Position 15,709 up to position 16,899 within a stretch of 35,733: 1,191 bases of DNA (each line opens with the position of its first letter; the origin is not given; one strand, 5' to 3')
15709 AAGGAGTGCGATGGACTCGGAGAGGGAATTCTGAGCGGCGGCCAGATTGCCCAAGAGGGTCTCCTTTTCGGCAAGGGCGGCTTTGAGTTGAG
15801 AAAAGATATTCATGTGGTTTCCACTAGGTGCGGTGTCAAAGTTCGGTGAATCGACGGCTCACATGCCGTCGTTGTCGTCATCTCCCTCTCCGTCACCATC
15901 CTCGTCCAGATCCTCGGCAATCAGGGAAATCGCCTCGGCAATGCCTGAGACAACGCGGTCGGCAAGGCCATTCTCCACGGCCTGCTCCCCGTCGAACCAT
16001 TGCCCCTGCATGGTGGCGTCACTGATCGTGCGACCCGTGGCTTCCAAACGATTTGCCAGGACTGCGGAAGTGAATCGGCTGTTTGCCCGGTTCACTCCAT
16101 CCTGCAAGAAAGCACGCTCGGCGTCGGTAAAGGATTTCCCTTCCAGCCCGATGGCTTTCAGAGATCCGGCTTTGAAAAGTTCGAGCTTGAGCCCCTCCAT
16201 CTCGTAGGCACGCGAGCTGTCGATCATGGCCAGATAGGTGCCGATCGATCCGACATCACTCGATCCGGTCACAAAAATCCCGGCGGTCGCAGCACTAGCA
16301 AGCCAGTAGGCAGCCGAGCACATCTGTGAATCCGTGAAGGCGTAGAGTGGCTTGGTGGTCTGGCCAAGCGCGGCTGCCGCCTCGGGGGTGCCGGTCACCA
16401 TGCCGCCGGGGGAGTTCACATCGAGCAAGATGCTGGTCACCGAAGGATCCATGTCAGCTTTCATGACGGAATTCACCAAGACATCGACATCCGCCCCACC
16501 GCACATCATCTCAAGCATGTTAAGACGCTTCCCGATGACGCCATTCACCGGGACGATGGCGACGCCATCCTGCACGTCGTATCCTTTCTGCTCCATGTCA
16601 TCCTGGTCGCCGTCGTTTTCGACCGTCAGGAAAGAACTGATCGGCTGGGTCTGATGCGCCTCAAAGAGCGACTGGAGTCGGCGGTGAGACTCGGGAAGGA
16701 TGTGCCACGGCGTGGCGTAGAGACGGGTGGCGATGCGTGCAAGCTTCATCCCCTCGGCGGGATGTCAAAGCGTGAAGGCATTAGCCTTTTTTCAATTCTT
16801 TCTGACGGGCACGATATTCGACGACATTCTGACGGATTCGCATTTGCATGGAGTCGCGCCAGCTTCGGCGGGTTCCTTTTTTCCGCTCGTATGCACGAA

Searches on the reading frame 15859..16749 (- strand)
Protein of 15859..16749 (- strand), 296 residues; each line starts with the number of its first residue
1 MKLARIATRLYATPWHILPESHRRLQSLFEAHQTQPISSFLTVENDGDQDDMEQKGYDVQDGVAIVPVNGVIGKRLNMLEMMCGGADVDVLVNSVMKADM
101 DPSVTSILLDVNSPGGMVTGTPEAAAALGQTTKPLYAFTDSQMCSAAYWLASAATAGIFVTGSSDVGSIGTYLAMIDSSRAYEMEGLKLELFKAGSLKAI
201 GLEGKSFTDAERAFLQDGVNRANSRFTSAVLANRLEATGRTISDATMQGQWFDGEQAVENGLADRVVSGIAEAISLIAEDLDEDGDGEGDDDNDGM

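Call 7: search_protein_families(library=phrogs, proteins=[window:15859-16749:-])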
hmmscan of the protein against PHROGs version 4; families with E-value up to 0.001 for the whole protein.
window:15859-16749:- (296 aa): 6 families
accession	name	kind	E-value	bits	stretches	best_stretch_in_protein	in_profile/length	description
phrog_53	-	head and packaging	1.1e-61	210.7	1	1-279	6-290/583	head maturation protease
phrog_33023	-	unknown function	2.8e-22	80.2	1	54-267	56-275/507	-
phrog_4759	-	unknown function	6.9e-17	62.9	1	45-182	63-202/209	-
phrog_24209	-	unknown function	1.2e-05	26.2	1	92-122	8-38/49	-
phrog_21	-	head and packaging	0.00035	19.4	1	46-241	544-741/1362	portal protein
phrog_2976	-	head and packaging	0.00096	19.9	0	230-268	145-183/394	head maturation protease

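Call 21: find_encoding_contigs(protein=window:15859-16749:-, flank=10000, max_places=6)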
Protein window:15859-16749:- (296 aa): 9 contigs read that carry it; 3 places shown.
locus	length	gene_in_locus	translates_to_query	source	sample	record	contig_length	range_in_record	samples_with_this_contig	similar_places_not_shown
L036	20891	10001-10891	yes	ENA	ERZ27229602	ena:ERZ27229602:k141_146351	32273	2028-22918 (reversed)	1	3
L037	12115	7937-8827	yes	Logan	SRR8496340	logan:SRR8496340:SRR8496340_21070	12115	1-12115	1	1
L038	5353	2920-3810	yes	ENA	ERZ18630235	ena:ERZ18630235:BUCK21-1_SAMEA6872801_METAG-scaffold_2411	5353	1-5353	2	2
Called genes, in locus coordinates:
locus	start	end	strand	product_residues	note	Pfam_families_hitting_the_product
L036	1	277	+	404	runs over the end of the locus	PF00712:DNA_pol3_beta (weak), PF02767:DNA_pol3_beta_2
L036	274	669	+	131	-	-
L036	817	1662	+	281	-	-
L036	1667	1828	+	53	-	-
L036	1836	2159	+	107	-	-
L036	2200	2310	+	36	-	-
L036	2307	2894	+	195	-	-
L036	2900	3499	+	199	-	-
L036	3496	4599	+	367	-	-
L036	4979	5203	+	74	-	-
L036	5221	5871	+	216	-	-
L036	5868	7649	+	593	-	PF05876:GpA_ATPase, PF20454:GpA_nuclease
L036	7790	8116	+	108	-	-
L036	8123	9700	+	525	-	PF05136:Phage_portal_2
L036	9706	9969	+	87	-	-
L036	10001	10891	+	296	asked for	PF25145:NfeD1b_N (weak), PF01343:Peptidase_S49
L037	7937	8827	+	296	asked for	PF25145:NfeD1b_N (weak), PF01343:Peptidase_S49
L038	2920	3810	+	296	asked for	PF25145:NfeD1b_N (weak), PF01343:Peptidase_S49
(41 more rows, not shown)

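Call 22: find_homologous_proteins(query=window:15859-16749:-, max_evalue=1e-20)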
Query window:15859-16749:- (296 aa): 1334 proteins with E <= 1e-20 among 6185 candidates; the best 120 are listed.
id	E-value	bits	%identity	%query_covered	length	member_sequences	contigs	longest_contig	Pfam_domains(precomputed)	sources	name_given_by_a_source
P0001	5.0e-172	589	91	94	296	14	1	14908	PF00574.29,PF25145.2,PF01343.24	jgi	jgi:signal peptide peptidase SppA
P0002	1.8e-169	580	89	94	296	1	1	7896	PF25145.2,PF01343.24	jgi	-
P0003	3.7e-165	566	88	94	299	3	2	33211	PF25145.2,PF01343.24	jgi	jgi:signal peptide peptidase SppA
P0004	2.8e-164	563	87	94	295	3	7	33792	PF25145.2,PF01343.24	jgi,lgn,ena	-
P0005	9.4e-162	555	88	90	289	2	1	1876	PF25145.2,PF01343.24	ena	-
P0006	1.6e-158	544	88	94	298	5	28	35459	PF25145.2,PF01343.24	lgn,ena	-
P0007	1.4e-156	538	83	100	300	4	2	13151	PF25145.2,PF01343.24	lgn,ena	-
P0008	3.3e-156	537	87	94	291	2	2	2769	PF01343.24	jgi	-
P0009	1.0e-154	532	82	94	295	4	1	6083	PF25145.2,PF01343.24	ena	-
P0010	3.2e-151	521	81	95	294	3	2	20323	PF25145.2,PF01343.24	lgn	-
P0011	2.3e-150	518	81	95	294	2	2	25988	PF25145.2,PF01343.24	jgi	jgi:protease-4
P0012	5.5e-114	398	91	68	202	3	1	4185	PF01343.24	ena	-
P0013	3.4e-113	396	66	94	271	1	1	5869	PF25145.2,PF01343.24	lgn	-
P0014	1.4e-96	341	58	95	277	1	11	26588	PF25145.2,PF01343.24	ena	-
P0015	2.1e-62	229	45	94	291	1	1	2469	PF01343.24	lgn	-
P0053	6.0e-55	205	41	94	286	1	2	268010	PF25145.2,PF01343.24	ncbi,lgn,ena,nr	ncbi:MAG: hypothetical protein B9S32_13900 [Verrucomicrobia bacterium Tous-C9LFEB]|nr:MAG: hypotheti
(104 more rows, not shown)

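Call 23: find_encoding_contigs(protein=P0014, flank=10000, max_places=2)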
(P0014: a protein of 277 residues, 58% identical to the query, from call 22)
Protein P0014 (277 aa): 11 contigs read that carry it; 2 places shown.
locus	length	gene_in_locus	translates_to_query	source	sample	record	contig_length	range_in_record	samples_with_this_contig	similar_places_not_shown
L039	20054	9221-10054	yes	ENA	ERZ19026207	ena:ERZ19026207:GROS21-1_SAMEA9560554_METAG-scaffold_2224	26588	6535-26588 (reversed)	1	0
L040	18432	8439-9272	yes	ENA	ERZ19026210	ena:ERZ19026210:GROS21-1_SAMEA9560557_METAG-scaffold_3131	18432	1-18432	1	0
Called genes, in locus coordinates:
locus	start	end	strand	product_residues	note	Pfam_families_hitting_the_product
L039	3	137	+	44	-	?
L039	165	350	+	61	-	-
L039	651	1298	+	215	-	-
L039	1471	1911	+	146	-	-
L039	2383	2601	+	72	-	-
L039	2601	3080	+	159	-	-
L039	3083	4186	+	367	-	-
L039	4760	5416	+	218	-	-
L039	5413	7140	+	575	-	PF05876:GpA_ATPase, PF20454:GpA_nuclease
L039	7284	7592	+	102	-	-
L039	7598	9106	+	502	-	PF05136:Phage_portal_2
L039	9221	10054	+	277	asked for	PF25145:NfeD1b_N (faint), PF01343:Peptidase_S49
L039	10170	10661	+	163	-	-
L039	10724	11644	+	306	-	-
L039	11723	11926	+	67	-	-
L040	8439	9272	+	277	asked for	PF25145:NfeD1b_N (faint), PF01343:Peptidase_S49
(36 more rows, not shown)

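Call 24: find_encoding_contigs(protein=P0053, flank=10000, max_places=2)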
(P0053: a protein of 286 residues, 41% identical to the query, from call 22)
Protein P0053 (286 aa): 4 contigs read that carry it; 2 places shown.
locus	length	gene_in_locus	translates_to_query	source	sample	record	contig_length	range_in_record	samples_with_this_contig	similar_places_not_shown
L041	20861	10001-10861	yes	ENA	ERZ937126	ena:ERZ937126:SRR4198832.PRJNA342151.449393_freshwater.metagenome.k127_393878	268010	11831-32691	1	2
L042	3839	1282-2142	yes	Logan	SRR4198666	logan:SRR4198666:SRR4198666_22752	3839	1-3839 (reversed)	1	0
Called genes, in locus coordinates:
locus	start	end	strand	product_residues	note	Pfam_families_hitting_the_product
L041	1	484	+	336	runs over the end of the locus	PF00459:Inositol_P (faint)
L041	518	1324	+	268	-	PF01569:PAP2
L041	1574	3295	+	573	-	-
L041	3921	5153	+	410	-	PF01555:N6_N4_Mtase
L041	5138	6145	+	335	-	-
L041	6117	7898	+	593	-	PF05876:GpA_ATPase, PF20454:GpA_nuclease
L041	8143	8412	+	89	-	-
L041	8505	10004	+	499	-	PF05136:Phage_portal_2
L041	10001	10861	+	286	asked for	PF25145:NfeD1b_N, PF01343:Peptidase_S49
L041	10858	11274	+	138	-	-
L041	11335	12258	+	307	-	-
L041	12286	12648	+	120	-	-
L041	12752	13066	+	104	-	-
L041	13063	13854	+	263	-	-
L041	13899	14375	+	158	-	-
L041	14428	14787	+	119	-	-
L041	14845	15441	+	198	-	-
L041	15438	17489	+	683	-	-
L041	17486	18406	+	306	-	-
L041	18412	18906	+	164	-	-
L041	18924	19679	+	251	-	-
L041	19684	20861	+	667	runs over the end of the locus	-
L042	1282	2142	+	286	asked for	PF25145:NfeD1b_N, PF01343:Peptidase_S49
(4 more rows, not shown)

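Call 25: find_encoding_contigs(protein=P0011, flank=10000, max_places=2)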
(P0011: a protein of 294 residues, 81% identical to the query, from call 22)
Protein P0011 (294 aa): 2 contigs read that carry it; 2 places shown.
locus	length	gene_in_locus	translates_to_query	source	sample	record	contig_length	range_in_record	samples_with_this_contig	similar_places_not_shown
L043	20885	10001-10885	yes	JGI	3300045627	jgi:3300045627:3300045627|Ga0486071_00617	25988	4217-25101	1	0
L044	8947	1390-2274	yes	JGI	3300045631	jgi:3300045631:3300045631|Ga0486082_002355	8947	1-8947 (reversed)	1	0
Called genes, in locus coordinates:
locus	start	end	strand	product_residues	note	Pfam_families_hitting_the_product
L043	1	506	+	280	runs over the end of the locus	-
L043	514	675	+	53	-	-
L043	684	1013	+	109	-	-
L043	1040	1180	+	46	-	-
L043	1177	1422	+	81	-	-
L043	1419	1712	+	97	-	-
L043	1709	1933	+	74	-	-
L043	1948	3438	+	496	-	-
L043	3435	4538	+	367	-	-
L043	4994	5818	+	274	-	-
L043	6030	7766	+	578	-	PF05876:GpA_ATPase, PF20454:GpA_nuclease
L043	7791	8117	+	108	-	-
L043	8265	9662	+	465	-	PF05136:Phage_portal_2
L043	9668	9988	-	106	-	-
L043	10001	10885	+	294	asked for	PF25145:NfeD1b_N (weak), PF01343:Peptidase_S49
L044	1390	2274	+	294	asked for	PF25145:NfeD1b_N (weak), PF01343:Peptidase_S49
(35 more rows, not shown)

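Call 50: find_homologous_proteins(query=L041:1574-3295:+, max_evalue=1e-10)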
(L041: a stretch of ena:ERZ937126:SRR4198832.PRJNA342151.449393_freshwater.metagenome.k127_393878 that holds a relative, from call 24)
Query L041:1574-3295:+ (573 aa): 220 proteins with E <= 1e-10 among 8000 candidates; the best 120 are listed.
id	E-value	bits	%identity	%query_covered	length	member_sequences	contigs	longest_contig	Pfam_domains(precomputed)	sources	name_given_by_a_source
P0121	0.0e+0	1115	100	87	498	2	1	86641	-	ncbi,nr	ncbi:MAG: hypothetical protein B9S32_13930 [Verrucomicrobia bacterium Tous-C9LFEB]|nr:MAG: hypotheti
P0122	5.8e-167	575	50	99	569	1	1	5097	-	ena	-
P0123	6.4e-164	565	50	100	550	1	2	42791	-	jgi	jgi:hypothetical protein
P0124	1.8e-158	547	48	100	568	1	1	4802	-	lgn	-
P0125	3.6e-155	536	47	90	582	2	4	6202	-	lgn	-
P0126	9.8e-154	531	49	93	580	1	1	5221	-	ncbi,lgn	-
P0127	3.2e-153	530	47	90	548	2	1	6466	-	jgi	jgi:hypothetical protein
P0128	4.8e-152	526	48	100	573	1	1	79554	-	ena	-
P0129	6.8e-152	525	46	100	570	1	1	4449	-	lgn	-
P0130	7.1e-152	525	47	100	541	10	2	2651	-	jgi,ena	-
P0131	3.0e-151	523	47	100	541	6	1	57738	-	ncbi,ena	-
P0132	3.5e-151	523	49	91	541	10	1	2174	-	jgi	jgi:hypothetical protein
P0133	4.7e-151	522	46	100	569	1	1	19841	-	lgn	-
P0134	4.8e-151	522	49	100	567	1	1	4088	-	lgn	-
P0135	9.1e-151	521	49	92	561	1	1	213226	-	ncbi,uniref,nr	ncbi:hypothetical protein QEH52_01695 [Coraliomargarita sp. SDUM461003]|uniref:DUF927 domain-contain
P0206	6.1e-132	459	44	92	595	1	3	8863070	-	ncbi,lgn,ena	-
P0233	1.4e-122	428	43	100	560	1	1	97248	-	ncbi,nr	ncbi:MAG TPA: hypothetical protein VHD61_15625 [Lacunisphaera sp.]|nr:hypothetical protein [Lacunisp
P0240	7.8e-120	419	43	100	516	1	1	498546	-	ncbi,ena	-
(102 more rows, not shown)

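Call 51: find_encoding_contigs(protein=P0121, flank=10000, max_places=1)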
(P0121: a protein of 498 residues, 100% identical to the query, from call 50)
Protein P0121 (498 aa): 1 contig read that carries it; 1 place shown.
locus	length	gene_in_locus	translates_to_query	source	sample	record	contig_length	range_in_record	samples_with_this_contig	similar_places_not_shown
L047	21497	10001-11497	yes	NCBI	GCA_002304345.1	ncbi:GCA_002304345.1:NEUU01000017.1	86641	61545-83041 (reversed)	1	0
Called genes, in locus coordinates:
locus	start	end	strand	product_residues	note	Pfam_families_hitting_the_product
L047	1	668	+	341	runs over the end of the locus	-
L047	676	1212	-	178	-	-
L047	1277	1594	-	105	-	PF14237:GYF_2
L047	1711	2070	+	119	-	PF02482:Ribosomal_S30AE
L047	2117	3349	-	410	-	PF00890:FAD_binding_2 (weak), PF01266:DAO (faint), PF03486:HI0933_like, PF07992:Pyr_redox_2 (weak), PF13450:NAD_binding_8 (weak), PF22780:HI0933_like_1st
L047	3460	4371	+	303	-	PF00892:EamA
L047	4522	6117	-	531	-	PF00389:2-Hacid_dh, PF02826:2-Hacid_dh_C, PF19304:PGDH_inter, PF01842:ACT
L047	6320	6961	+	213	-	PF12802:MarR_2 (weak), PF13412:HTH_24 (weak)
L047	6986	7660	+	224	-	-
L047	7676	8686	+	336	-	PF00459:Inositol_P (faint)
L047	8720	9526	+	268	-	PF01569:PAP2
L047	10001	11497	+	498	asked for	-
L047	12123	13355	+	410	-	PF01555:N6_N4_Mtase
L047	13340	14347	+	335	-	-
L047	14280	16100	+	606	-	PF05876:GpA_ATPase, PF20454:GpA_nuclease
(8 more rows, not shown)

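Call 52: find_encoding_contigs(protein=P0135, flank=10000, max_places=1)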
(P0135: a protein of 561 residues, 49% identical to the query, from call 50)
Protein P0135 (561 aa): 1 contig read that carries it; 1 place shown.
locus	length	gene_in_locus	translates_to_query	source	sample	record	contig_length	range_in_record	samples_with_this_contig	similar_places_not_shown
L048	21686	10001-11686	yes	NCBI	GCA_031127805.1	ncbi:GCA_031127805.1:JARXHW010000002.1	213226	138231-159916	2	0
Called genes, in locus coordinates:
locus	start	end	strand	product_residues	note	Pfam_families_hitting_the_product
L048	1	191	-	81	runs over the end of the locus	-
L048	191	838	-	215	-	-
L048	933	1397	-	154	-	-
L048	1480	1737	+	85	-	-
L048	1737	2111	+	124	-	-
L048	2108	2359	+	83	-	-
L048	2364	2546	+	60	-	-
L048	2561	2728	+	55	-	-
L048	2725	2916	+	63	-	-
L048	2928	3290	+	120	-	-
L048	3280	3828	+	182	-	PF16473:Rv2179c-like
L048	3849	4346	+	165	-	-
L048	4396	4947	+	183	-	-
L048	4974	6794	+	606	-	PF02195:ParB_N, PF17762:HTH_ParB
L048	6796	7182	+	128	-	PF08299:Bac_DnaA_C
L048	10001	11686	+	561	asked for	-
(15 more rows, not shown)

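Call 53: find_encoding_contigs(protein=P0206, flank=10000, max_places=1)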
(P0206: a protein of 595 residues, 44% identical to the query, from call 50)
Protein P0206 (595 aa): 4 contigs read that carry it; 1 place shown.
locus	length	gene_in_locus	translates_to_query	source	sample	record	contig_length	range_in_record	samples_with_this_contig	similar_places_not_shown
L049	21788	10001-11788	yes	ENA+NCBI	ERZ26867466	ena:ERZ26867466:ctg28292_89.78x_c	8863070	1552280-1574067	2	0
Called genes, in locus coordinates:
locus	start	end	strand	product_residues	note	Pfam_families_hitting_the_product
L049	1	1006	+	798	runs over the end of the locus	PF07715:Plug, PF00593:TonB_dep_Rec_b-barrel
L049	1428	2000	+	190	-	-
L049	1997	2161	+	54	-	-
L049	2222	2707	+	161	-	-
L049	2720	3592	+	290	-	-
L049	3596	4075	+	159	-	-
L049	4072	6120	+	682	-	PF02195:ParB_N, PF17762:HTH_ParB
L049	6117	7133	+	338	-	PF07505:DUF5131, PF17338:GP88 (weak)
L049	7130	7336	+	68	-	-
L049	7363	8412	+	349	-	PF13495:Phage_int_SAM_4, PF00589:Phage_integrase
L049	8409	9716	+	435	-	-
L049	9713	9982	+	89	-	-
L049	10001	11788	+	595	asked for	-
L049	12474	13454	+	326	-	-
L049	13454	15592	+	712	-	PF05876:GpA_ATPase, PF20454:GpA_nuclease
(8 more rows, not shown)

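Call 60: find_related_loci(query=A2, collection=viral_contigs, flank=10000)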
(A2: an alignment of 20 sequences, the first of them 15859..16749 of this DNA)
Query A2 (296 aa) in viral_contigs; peptide patterns used: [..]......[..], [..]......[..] (x = any residue, [..] = any of these).
600 stretches matched a pattern (row limit reached: there are more); 588 encode a relative of the query (tblastn E <= 1e-3); the best 80 are kept; 80 distinct loci.
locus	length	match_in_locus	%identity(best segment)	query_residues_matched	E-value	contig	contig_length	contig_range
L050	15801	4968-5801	94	1-278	5e-178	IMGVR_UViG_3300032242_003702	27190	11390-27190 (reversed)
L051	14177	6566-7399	94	1-278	7e-177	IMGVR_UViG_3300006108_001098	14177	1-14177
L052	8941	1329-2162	94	1-278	7e-177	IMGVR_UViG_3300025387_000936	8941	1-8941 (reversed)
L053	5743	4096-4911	42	1-278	2e-64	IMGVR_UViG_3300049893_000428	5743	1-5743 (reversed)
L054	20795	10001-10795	41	1-275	3e-60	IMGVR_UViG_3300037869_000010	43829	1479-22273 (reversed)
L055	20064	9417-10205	43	1-264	4e-59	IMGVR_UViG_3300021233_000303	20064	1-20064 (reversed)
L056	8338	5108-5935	41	5-280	9e-59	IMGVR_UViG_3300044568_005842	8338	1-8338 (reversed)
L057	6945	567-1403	42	5-283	9e-59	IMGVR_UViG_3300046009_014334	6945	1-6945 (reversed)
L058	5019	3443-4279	39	1-275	2e-56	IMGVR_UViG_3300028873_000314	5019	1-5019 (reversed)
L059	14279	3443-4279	39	1-275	2e-56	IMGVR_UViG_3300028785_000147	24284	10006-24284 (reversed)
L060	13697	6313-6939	40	63-277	9e-51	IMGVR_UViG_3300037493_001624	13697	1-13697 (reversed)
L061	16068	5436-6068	44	64-279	3e-50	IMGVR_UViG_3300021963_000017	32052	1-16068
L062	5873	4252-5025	40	15-278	7e-50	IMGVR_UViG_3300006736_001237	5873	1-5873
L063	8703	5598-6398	37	3-277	6e-50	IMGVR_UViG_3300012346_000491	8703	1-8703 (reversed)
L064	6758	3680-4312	46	57-272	3e-49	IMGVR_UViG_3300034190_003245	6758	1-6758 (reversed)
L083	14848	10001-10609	45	59-267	9e-46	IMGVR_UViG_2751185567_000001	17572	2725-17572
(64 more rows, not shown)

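Call 89: find_encoding_contigs(protein=P0233, flank=10000, max_places=1)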
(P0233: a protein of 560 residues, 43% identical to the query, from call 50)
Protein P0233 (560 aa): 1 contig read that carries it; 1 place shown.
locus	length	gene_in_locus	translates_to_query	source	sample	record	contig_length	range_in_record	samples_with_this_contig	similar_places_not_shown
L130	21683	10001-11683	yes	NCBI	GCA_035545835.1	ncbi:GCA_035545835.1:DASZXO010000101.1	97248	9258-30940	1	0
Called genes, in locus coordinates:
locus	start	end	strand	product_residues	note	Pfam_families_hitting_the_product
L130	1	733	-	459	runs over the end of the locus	PF00072:Response_reg, PF07724:AAA_2 (faint), PF00158:Sigma54_activat, PF14532:Sigma54_activ_2, PF00004:AAA (weak), PF07728:AAA_5, PF25601:AAA_lid_14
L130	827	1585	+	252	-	PF02163:Peptidase_M50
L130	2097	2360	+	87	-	-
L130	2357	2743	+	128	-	-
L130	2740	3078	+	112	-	-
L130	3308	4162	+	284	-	-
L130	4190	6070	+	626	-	PF02195:ParB_N, PF17762:HTH_ParB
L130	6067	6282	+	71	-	-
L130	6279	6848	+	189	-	-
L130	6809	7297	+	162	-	-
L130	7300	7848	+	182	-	-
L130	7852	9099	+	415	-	-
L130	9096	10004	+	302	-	PF00145:DNA_methylase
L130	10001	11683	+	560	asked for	-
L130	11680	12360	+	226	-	PF02086:MethyltransfD12 (faint)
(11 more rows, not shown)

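Call 90: find_encoding_contigs(protein=P0240, flank=10000, max_places=1)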
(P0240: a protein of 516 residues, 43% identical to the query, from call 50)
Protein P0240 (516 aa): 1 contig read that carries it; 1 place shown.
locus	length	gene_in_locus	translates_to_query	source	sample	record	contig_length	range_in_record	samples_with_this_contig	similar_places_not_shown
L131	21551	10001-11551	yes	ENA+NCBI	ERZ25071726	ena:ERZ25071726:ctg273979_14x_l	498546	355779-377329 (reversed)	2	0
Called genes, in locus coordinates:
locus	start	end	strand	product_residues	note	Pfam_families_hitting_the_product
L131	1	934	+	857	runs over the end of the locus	PF02518:HATPase_c, PF00204:DNA_gyraseB, PF01751:Toprim, PF00986:DNA_gyraseB_C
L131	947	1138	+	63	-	-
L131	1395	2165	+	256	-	PF09037:Sulphotransf, PF13469:Sulfotransfer_3 (weak)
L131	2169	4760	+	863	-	PF00521:DNA_topoisoIV, PF03989:DNA_gyraseA_C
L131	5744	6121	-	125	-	PF00472:RF-1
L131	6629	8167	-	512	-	-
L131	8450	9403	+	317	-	PF24624:Int_N (weak)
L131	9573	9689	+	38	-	-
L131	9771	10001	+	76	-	-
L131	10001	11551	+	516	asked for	-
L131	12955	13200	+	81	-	-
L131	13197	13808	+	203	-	-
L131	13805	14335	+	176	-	-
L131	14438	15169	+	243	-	-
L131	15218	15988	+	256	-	-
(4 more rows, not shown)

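Call 94: search_protein_families(library=pfam, max_evalue=0.01, proteins=[L083:130-894:+, L083:887-1795:+, L083:1812-2474:+, L083:2471-3982:+, L083:3979-4410:+, L083:4417-5127:+, L083:5157-5807:+, L083:5804-6415:+])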
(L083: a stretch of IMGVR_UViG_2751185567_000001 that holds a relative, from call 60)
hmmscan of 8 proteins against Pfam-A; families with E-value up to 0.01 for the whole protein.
L083:130-894:+ (254 aa): 11 families
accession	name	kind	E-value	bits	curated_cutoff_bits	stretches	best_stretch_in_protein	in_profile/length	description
PF00004.35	AAA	-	4.2e-07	30.9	21.2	1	90-200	1-125/131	ATPase family associated with various cellular activities (AAA)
PF20720.3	nSTAND3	-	3.5e-06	27.2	27.2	1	88-134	18-57/155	Novel STAND NTPase 3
PF05496.18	RuvB_N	-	1.6e-05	25.1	27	1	61-113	5-59/159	Holliday junction DNA helicase RuvB P-loop domain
PF07728.20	AAA_5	-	2.4e-05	24.8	22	1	90-172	2-92/139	AAA domain (dynein-related subfamily)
PF13481.12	AAA_25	-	5.3e-05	23.4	27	1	91-129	37-79/195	AAA domain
PF13191.12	AAA_16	-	0.0013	19.7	32.6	1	78-125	17-60/167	AAA ATPase domain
PF13479.12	AAA_24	-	0.0035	17.6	27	1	87-107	2-22/195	AAA domain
PF13238.12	AAA_18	-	0.0041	18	29.4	1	91-166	2-59/128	AAA domain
PF00910.28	RNA_helicase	-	0.0059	17.5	21.5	1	91-135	2-44/105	RNA helicase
PF13401.12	AAA_22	-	0.0084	16.9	27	0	90-132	8-43/130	AAA domain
PF13521.12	AAA_28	-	0.0096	16.6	27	0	90-125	2-35/164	AAA domain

L083:887-1795:+ (302 aa): 1 family
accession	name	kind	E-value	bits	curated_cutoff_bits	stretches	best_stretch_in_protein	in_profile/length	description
PF02384.22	N6_Mtase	-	9.6e-07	28.8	20.4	1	165-236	20-97/311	N-6 DNA Methylase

L083:1812-2474:+ (220 aa): 1 family
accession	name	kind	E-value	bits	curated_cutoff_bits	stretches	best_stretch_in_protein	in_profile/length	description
PF02195.25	ParB_N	-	8e-05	23.1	26.3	1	26-100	6-84/95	ParB N-terminal domain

L083:2471-3982:+ (503 aa): 1 family
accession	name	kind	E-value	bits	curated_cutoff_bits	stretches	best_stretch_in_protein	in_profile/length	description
PF02195.25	ParB_N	-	3.2e-05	24.3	26.3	0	6-76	7-82/95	ParB N-terminal domain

L083:3979-4410:+ (143 aa): 0 families

L083:4417-5127:+ (236 aa): 6 families
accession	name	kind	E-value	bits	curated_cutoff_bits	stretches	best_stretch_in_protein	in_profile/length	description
PF13649.12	Methyltransf_25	-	7.4e-10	39.8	27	1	62-152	1-97/97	Methyltransferase domain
PF08242.18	Methyltransf_12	-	5.1e-07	30.8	30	1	63-153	1-97/98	Methyltransferase domain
PF13847.12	Methyltransf_31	-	8.4e-05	22.7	27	1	57-102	2-47/145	Methyltransferase domain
PF08241.18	Methyltransf_11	-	8.5e-05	23.6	21.2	1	63-155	1-94/95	Methyltransferase domain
PF13489.12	Methyltransf_23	-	0.00014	22.1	27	1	46-178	11-127/164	Methyltransferase domain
PF07021.18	MetW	-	0.00016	21.8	21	1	57-119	12-73/193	Methionine biosynthesis protein MetW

L083:5157-5807:+ (216 aa): 0 families

L083:5804-6415:+ (203 aa): 0 families
